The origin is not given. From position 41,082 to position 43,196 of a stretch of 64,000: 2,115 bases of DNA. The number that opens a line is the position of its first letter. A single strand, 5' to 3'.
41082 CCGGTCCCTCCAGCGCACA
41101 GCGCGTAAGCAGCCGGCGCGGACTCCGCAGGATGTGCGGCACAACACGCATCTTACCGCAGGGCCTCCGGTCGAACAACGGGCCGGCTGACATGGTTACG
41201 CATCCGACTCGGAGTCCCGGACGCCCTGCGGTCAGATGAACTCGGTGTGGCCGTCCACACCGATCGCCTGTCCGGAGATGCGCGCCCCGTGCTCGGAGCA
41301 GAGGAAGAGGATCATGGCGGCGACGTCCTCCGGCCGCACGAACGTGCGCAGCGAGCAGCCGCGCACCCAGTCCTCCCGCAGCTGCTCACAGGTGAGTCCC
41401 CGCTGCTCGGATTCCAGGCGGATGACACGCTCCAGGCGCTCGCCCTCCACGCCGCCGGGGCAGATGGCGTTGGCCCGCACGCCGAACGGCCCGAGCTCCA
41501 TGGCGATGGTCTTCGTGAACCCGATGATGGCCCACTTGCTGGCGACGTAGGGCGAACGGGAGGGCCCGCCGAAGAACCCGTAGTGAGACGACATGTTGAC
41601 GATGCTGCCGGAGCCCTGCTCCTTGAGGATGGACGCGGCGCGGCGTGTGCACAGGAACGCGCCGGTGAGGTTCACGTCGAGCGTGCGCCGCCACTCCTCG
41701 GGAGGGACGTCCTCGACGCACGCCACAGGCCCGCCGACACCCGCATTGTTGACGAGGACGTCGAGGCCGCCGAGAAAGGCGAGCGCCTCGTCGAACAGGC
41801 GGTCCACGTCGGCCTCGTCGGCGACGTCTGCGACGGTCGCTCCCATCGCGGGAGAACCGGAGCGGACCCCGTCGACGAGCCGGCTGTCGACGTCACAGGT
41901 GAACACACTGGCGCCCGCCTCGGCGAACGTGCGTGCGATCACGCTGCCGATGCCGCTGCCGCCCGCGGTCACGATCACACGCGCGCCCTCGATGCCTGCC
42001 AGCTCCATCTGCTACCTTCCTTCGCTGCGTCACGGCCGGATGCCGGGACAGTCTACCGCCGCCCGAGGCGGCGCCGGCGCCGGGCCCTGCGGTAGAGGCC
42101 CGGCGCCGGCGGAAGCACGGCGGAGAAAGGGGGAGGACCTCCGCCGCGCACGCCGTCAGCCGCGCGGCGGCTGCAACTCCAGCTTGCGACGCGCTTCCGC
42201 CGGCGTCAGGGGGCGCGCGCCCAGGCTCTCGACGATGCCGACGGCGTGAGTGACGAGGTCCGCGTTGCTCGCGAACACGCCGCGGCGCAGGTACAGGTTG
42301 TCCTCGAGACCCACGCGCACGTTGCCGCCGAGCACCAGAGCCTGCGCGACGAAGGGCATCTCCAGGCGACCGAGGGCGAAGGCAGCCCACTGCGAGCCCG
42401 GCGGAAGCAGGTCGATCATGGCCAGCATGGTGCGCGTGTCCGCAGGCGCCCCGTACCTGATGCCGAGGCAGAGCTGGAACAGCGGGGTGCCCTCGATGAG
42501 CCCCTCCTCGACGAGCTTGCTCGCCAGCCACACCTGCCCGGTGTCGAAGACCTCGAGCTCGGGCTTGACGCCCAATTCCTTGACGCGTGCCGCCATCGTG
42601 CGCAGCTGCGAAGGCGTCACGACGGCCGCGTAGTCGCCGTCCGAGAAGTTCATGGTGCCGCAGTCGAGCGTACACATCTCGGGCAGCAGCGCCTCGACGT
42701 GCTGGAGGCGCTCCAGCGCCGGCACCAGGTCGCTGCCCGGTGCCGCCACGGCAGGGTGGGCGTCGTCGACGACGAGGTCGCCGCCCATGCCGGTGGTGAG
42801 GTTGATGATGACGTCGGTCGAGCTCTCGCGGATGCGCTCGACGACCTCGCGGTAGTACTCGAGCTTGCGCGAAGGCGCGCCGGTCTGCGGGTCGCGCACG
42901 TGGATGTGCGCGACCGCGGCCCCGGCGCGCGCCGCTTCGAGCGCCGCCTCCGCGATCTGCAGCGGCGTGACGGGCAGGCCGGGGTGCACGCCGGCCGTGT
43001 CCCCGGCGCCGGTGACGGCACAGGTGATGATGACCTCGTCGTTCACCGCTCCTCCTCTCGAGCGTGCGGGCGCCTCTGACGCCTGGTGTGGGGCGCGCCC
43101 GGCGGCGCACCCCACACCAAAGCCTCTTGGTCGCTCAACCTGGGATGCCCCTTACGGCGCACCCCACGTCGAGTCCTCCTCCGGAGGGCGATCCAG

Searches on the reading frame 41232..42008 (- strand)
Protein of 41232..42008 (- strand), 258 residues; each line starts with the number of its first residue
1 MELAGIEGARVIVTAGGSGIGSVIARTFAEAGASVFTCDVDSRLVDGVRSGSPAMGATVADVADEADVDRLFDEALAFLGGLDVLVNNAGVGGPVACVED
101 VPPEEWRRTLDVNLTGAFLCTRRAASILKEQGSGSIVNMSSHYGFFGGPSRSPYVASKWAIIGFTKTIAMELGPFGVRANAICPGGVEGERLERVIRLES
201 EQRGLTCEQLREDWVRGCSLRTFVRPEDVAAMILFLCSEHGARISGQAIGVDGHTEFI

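Call 62: find_encoding_contigs(protein=window:41232-42008:-, flank=10000, max_places=3)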
Protein window:41232-42008:- (258 aa): no gene with exactly this product is on record in the collection.

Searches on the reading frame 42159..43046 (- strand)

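Call 25: search_protein_families(library=pfam, proteins=[window:42159-43046:-], max_evalue=0.001)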
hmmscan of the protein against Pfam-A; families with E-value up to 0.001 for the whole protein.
window:42159-43046:- (296 aa): 1 family
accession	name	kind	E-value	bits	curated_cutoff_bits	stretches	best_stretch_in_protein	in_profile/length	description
PF05853.18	BKACE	-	3.1e-98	328.9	24.8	1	5-291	2-274/274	beta-keto acid cleavage enzyme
